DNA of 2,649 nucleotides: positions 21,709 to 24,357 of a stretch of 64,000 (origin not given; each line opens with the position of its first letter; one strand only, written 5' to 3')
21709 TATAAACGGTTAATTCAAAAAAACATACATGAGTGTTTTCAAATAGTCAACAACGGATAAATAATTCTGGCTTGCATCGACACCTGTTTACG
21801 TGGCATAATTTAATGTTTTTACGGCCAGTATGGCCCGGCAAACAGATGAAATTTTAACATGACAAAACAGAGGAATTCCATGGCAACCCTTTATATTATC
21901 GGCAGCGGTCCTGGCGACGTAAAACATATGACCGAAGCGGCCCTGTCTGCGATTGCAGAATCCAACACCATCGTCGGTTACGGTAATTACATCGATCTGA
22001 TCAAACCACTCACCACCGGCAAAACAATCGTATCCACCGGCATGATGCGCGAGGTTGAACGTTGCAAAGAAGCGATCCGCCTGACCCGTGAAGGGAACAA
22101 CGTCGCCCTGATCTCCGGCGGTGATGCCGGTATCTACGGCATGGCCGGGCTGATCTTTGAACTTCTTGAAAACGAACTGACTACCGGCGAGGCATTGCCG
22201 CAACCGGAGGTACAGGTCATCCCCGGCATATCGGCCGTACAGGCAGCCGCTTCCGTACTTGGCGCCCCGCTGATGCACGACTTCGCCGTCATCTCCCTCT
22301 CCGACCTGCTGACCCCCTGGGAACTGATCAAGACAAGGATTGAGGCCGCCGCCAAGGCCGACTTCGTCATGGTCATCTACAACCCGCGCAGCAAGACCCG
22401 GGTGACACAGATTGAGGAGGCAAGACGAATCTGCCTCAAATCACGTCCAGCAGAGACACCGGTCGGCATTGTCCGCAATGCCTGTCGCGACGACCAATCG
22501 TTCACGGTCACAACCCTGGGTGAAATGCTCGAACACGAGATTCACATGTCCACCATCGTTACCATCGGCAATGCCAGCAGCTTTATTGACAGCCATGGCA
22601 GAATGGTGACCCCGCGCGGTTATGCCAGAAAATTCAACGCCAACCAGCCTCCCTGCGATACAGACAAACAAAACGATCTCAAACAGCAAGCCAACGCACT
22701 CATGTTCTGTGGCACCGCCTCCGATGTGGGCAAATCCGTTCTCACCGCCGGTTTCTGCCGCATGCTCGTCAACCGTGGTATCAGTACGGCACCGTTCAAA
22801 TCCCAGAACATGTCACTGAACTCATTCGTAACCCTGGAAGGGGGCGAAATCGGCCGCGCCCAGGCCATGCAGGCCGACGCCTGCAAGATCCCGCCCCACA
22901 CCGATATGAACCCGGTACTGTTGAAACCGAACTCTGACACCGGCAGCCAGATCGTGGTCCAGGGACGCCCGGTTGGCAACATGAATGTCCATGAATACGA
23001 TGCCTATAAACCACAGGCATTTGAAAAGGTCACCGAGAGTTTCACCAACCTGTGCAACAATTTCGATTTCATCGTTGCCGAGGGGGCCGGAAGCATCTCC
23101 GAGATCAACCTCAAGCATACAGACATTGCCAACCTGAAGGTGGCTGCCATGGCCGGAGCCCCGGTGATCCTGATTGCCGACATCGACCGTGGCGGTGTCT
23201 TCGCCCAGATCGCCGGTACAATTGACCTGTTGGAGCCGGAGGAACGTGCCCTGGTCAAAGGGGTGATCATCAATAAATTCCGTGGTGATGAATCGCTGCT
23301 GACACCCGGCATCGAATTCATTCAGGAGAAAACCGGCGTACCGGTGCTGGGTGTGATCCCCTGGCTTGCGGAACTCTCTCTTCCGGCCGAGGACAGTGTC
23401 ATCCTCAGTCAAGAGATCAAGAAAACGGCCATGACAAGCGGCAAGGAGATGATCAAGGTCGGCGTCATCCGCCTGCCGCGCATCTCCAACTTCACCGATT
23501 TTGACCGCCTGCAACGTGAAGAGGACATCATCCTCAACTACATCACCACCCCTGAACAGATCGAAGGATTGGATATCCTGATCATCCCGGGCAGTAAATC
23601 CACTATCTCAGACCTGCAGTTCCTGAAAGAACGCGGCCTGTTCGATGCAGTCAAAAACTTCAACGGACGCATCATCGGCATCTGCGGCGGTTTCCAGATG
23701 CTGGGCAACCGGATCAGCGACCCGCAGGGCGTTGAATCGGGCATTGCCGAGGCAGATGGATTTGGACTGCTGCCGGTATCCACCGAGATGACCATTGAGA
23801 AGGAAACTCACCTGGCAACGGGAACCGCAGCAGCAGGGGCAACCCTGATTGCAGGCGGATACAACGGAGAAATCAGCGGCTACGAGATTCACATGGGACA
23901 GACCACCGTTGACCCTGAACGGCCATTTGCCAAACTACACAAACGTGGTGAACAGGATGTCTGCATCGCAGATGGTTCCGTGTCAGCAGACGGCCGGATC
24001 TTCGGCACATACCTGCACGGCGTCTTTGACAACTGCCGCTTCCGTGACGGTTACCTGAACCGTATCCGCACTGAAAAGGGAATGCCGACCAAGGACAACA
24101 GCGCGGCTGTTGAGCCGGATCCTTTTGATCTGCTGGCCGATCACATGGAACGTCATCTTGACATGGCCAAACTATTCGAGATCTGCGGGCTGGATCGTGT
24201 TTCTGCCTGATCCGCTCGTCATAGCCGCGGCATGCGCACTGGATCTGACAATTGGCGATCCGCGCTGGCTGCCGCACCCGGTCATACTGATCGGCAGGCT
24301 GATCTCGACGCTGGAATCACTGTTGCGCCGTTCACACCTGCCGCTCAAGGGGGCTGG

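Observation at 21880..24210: Single ORF fusing precorrin-3B C17-methyltransferase (CbiH/CobJ) to cobyric acid synthase (CobQ)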

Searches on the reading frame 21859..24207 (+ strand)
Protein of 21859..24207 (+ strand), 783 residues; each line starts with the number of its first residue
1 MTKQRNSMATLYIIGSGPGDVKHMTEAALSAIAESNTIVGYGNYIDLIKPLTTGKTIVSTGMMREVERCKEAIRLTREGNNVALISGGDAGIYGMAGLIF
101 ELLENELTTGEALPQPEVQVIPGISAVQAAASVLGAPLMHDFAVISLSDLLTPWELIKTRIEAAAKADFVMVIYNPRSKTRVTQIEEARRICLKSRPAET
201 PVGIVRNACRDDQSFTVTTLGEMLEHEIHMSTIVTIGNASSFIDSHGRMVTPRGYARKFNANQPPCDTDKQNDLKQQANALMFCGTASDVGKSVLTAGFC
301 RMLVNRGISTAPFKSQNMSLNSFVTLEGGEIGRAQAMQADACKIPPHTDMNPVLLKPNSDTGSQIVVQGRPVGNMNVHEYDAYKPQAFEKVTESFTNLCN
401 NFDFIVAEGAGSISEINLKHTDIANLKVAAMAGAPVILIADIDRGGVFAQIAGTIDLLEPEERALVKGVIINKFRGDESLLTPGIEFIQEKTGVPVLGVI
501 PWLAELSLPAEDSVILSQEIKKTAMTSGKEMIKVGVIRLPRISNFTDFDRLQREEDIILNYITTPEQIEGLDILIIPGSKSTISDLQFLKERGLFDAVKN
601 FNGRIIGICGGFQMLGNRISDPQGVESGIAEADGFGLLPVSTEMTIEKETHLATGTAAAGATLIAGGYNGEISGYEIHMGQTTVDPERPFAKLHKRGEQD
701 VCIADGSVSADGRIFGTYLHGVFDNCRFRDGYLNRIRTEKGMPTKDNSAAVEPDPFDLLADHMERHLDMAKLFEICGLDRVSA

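Call 3: search_protein_families(library=pfam, proteins=[window:21859-24207:+], max_evalue=0.01)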
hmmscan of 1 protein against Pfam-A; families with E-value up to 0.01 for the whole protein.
window:21859-24207:+ (783 aa): 5 families
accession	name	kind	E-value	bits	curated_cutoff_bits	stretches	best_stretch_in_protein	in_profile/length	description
PF07685.20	GATase_3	-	1.6e-53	181.7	27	1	533-726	1-194/196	CobB/CobQ-like glutamine amidotransferase domain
PF00590.25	TP_methylase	-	1.2e-37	130.3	27.8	1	10-223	1-211/212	Tetrapyrrole (Corrin/Porphyrin) Methylases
PF01656.29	CbiA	-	1.6e-23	83.4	25.4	1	281-510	1-120/125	CobQ/CobB/MinD/ParA nucleotide binding domain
PF13500.12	AAA_26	-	2.5e-20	73.6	27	1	280-507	2-195/198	AAA domain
PF01174.25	SNO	-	0.00022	21.6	27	1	562-621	25-87/188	SNO glutamine amidotransferase family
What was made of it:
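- Closest known: Stand-alone CbiH / CobJ. Different: It lacks the C-terminal Fe-S extension of B. megaterium CbiH60 (own knowledge; no extra domain was detected in call 3).
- Checked: Pfam finds TP_methylase 10-223, CbiA 281-510 and GATase_3 533-726 (call 3).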

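Call 4: search_protein_families(library=ncbifam, proteins=[window:21859-24207:+], max_evalue=0.01)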
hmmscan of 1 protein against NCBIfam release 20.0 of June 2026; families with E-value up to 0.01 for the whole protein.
window:21859-24207:+ (783 aa): 41 families (the best 25 are shown)
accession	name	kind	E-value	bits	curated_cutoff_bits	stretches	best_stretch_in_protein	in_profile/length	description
NF001989.1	PRK00784.1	equivalog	1e-190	634.5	273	1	280-776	2-479/480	cobyric acid synthase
TIGR00313.1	cobQ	equivalog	4.7e-162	540.1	309.9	1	281-770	1-475/477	cobyric acid synthase CobQ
TIGR01466.1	cobJ_cbiH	equivalog_domain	6.8e-92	307.4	246.35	1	11-256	1-239/239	precorrin-3B C(17)-methyltransferase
NF012022.0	PRK15478.1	equivalog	1.4e-80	270.2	425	1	11-256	2-240/241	precorrin-3B C(17)-methyltransferase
NF004423.0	PRK05765.1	equivalog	3.4e-71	239.6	332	1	8-260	2-246/247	precorrin-3B C(17)-methyltransferase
NF004648.0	PRK05991.1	equivalog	4.2e-55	187.1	391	1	10-243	4-233/254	precorrin-3B C(17)-methyltransferase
NF004921.0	PRK06278.1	equivalog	3e-19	69.3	354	1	565-738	31-202/482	cobyrinic acid a,c-diamide synthase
NF002204.1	PRK01077.1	equivalog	2.2e-17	63.1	254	2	389-510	67-186/420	cobyrinic acid a,c-diamide synthase CobB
TIGR02467.1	CbiE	equivalog_domain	3.7e-17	62.5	92.9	1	13-176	1-148/204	precorrin-6y C5,15-methyltransferase (decarboxylating) subunit CbiE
NF004459.0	PRK05787.2-2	equivalog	7.2e-16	58.4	298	1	9-133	2-117/210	cobalt-precorrin-7 (C(5))-methyltransferase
TIGR00379.1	cobB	subfamily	4e-15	55.7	261.4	2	519-723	232-433/449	cobyrinic/hydrogenobyrinic acid a,c-diamide synthase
NF007922.1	PRK10637.1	equivalog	7.7e-15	54.8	400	1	5-239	213-448/450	siroheme synthase CysG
TIGR01465.1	cobM_cbiF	equivalog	9.4e-15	54.6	259.65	1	11-240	1-227/247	precorrin-4 C(11)-methyltransferase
TIGR01469.1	cobA_cysG_Cterm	equivalog_domain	1.3e-14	54.5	185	1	11-238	3-232/238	uroporphyrinogen-III C-methyltransferase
NF004457.0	PRK05787.1-5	equivalog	1.6e-14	53.7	302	1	7-226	26-230/252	cobalt-precorrin-7 (C(5))-methyltransferase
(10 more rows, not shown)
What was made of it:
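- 21880..22644 (+): CbiH/CobJ domain: SAM-dependent cobalt-factor III / precorrin-3 C17-methyltransferase (ring contraction), aa 1-255. TIGR01466 at 307 bits, above the 246 cut-off (call 4).
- On CbiH/CobJ precorrin-3B (cobalt-factor III) C17-methyltransferase (TIGR01466): 307.4 bits against a 246.35 cut-off, profile 1-239/239 (call 4)
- On CobQ/CbiP cobyric acid synthase (NF001989 / TIGR00313): 634.5 bits (cut-off 273) and 540.1 bits (cut-off 309.9); profile 2-479/480 (call 4)
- Closest known: Stand-alone CobQ / CbiP cobyric acid synthase. Same: NF001989 scores 634 bits over 479/480 positions (call 4).
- (1) Both domains are full-length and above curated equivalog cut-offs (calls 3, 4).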

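Call 8: find_homologous_proteins(query=window:21859-24207:+, max_evalue=1e-10)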
Query window:21859-24207:+ (783 aa): 8000 proteins with E <= 1e-10 among 8000 candidates; the best 120 are listed.
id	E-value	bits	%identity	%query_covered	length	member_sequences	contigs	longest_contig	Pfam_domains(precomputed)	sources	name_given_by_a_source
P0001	0.0e+0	1724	98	99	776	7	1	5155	PF00590.26,PF01656.30,PF07685.21,PF13500.13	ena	-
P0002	0.0e+0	1256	72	99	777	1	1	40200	PF00590.26,PF01656.30,PF07685.21,PF13500.13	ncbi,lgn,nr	ncbi:MAG: cobyric acid synthase [Desulfuromonadales bacterium]|nr:cobyric acid synthase [Desulfuromo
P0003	0.0e+0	1247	72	99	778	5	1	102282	PF00590.26,PF01656.30,PF07685.21,PF13500.13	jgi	jgi:adenosylcobyric acid synthase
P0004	0.0e+0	1232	72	98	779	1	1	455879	PF00590.26,PF01656.30,PF07685.21,PF13500.13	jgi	-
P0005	0.0e+0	1220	72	99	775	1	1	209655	PF00590.26,PF01656.30,PF07685.21,PF13500.13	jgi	jgi:adenosylcobyric acid synthase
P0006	0.0e+0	1216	71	99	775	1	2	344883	PF00590.26,PF01656.30,PF07685.21,PF13500.13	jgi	jgi:adenosylcobyric acid synthase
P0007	0.0e+0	1215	71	99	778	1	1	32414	PF00590.26,PF01656.30,PF07685.21,PF13500.13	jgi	-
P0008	0.0e+0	1214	70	99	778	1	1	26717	PF00590.26,PF01656.30,PF07685.21,PF13500.13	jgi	jgi:adenosylcobyric acid synthase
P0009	0.0e+0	1214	70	99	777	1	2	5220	PF00590.26,PF01656.30,PF07685.21,PF13500.13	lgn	-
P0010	0.0e+0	1206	70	99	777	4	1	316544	PF00590.26,PF01656.30,PF07685.21,PF13500.13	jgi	jgi:adenosylcobyric acid synthase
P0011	0.0e+0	1206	70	99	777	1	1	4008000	PF00590.26,PF01656.30,PF07685.21,PF13500.13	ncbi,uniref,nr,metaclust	ncbi:cobyric acid synthase [Pelobacter propionicus]|uniref:Cobyric acid synthase n=1 Tax=Pelobacter 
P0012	0.0e+0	1202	69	98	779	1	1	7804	PF00590.26,PF01656.30,PF07685.21,PF13500.13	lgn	-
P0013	0.0e+0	1200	69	98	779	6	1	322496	PF00590.26,PF01656.30,PF07685.21,PF13500.13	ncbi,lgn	-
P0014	0.0e+0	1195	69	98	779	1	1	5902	PF00590.26,PF01656.30,PF07685.21,PF13500.13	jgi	jgi:adenosylcobyric acid synthase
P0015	0.0e+0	1191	69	99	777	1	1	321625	PF00590.26,PF01656.30,PF07685.21,PF13500.13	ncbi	-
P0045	0.0e+0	1144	66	99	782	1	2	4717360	PF00590.26,PF01656.30,PF07685.21,PF13500.13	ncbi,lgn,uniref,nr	ncbi:cobyric acid synthase [Geobacter sp. SVR]|uniref:cobyric acid synthase n=1 Tax=Geobacter sp. SV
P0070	0.0e+0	1136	62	99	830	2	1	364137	PF00590.26,PF01656.30,PF07685.21,PF13500.13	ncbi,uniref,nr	ncbi:cobyric acid synthase [Oryzomonas japonica]|uniref:Cobyric acid synthase n=1 Tax=Oryzomonas jap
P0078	0.0e+0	1134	65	98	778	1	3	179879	PF00590.26,PF01656.30,PF07685.21,PF13500.13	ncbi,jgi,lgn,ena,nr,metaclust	ncbi:MAG: cobalamin biosynthesis protein CobQ [Geobacteraceae bacterium GWC2_53_11]|nr:MAG: cobalami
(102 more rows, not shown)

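Call 16: find_related_loci(query=window:21880-24207:+, collection=genome_contigs, flank=10000)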
Query window:21880-24207:+ (776 aa) in genome_contigs; peptide patterns used: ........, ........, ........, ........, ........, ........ (x = any residue, [..] = any of these).
47 stretches matched a pattern; 6 encode a relative of the query (tblastn E <= 1e-3); 6 distinct loci.
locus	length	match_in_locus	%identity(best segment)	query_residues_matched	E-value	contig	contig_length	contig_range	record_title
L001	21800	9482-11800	60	1-770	0e+0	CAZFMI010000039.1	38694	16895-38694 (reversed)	MAG TPA_asm: uncultured Geomonas sp. isolate binchicken_co220_123 genome assembly, contig: NODE_547_length_38694_cov_11.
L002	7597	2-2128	61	59-771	0e+0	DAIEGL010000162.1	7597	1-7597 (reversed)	MAG TPA_asm: Geobacter sp. isolate clean984 k141_2536329, whole genome shotgun sequence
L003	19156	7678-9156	46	259-766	2e-132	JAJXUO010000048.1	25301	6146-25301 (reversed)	MAG: Proteobacteria bacterium isolate BP5.bin101 NODE_3098_length_25301_cov_2.748431, whole genome shotgun sequence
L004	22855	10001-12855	42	4-776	1e-122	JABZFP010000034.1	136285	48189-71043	MAG: Desulfobacteraceae bacterium isolate 75 scaffold_158, whole genome shotgun sequence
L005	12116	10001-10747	53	4-253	4e-77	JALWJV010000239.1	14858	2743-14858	MAG: Deltaproteobacteria bacterium isolate M17_metabat1_scaf2bin.112 M17_NODE_3715_length_14858_cov_1.615437, whole geno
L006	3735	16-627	57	48-253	4e-70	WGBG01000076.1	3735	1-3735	MAG: Deltaproteobacteria bacterium isolate S144_17 k151_2620, whole genome shotgun sequence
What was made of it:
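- Tried and rejected: (4) The genome_contigs scan returned only 6 loci, because the derived peptide patterns were too specific (call 16).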

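Call 18: find_encoding_contigs(protein=P0011, flank=10000, max_places=2)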
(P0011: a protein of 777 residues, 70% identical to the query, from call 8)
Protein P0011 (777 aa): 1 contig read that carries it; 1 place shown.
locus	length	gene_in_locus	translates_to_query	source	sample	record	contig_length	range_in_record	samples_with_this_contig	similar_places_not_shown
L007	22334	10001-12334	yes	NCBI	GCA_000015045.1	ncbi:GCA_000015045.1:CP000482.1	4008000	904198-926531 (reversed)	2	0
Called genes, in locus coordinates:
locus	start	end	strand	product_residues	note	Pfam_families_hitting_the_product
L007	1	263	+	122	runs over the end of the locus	-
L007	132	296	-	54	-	PF09723:Zn_ribbon_8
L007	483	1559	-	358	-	PF00072:Response_reg, PF01339:CheB_methylest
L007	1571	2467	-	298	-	PF08668:HDOD, PF01966:HD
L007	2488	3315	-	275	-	PF03705:CheR_N, PF01739:CheR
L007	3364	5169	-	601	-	PF01627:Hpt, PF02895:H-kinase_dim, PF02518:HATPase_c, PF01584:CheW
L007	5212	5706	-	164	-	PF01584:CheW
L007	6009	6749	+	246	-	PF00158:Sigma54_activat, PF14532:Sigma54_activ_2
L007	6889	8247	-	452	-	PF05598:DUF772, PF01609:DDE_Tnp_1, PF13751:DDE_Tnp_1_6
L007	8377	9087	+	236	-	PF00158:Sigma54_activat, PF14532:Sigma54_activ_2 (weak), PF25601:AAA_lid_14, PF02954:HTH_8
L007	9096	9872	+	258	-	PF01464:SLT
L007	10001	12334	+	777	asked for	PF00590:TP_methylase, PF01656:CbiA, PF13500:AAA_26, PF07685:GATase_3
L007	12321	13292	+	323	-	PF03186:CobD_Cbib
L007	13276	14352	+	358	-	PF00155:Aminotran_1_2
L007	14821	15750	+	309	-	PF01545:Cation_efflux, PF16916:ZT_dimer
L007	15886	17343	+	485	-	PF13435:Cytochrome_C554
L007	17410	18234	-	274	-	PF25969:NUDT9_N, PF00293:NUDIX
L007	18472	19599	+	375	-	PF02625:XdhC_CoxI, PF13478:XdhC_C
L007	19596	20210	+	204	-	PF01209:Ubie_methyltran, PF13489:Methyltransf_23, PF13847:Methyltransf_31, PF08241:Methyltransf_11, PF08242:Methyltransf_12, PF13649:Methyltransf_25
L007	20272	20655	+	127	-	PF12802:MarR_2 (weak), PF12840:HTH_20 (weak), PF01022:HTH_5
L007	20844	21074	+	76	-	PF13192:Thioredoxin_3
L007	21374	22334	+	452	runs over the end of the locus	PF05598:DUF772, PF01609:DDE_Tnp_1, PF13751:DDE_Tnp_1_6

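Call 20: find_encoding_contigs(protein=P0045, flank=10000, max_places=1)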
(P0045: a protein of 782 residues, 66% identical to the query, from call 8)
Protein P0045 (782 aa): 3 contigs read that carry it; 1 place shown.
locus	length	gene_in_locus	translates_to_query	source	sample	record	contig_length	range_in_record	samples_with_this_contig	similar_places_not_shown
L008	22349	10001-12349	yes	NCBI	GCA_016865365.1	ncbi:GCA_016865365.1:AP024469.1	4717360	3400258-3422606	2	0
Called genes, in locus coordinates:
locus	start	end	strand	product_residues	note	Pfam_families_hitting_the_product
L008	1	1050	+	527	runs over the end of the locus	PF00009:GTP_EFTU, PF01926:MMR_HSR1 (weak), PF22042:EF-G_D2, PF03144:GTP_EFTU_D2, PF16658:RF3_C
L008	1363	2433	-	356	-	PF00072:Response_reg, PF01339:CheB_methylest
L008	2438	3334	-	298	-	PF08668:HDOD, PF01966:HD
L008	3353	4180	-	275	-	PF03705:CheR_N, PF01739:CheR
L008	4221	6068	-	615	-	PF01627:Hpt, PF02895:H-kinase_dim, PF02518:HATPase_c, PF01584:CheW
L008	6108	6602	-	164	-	PF01584:CheW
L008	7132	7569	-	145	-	PF01797:Y1_Tnp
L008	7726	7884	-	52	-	-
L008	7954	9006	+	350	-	PF00158:Sigma54_activat, PF14532:Sigma54_activ_2, PF07728:AAA_5, PF25601:AAA_lid_14, PF02954:HTH_8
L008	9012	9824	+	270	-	PF01464:SLT, PF13406:SLT_2 (faint)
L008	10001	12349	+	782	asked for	PF00590:TP_methylase, PF01656:CbiA, PF13500:AAA_26, PF07685:GATase_3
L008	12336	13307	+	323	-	PF03186:CobD_Cbib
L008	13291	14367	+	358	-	PF00155:Aminotran_1_2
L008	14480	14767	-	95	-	PF12838:Fer4_7 (weak), PF12837:Fer4_6, PF13237:Fer4_10, PF00037:Fer4, PF12797:Fer4_2 (weak), PF14697:Fer4_21, PF12838:Fer4_7, PF13187:Fer4_9, +8 more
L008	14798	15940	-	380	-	-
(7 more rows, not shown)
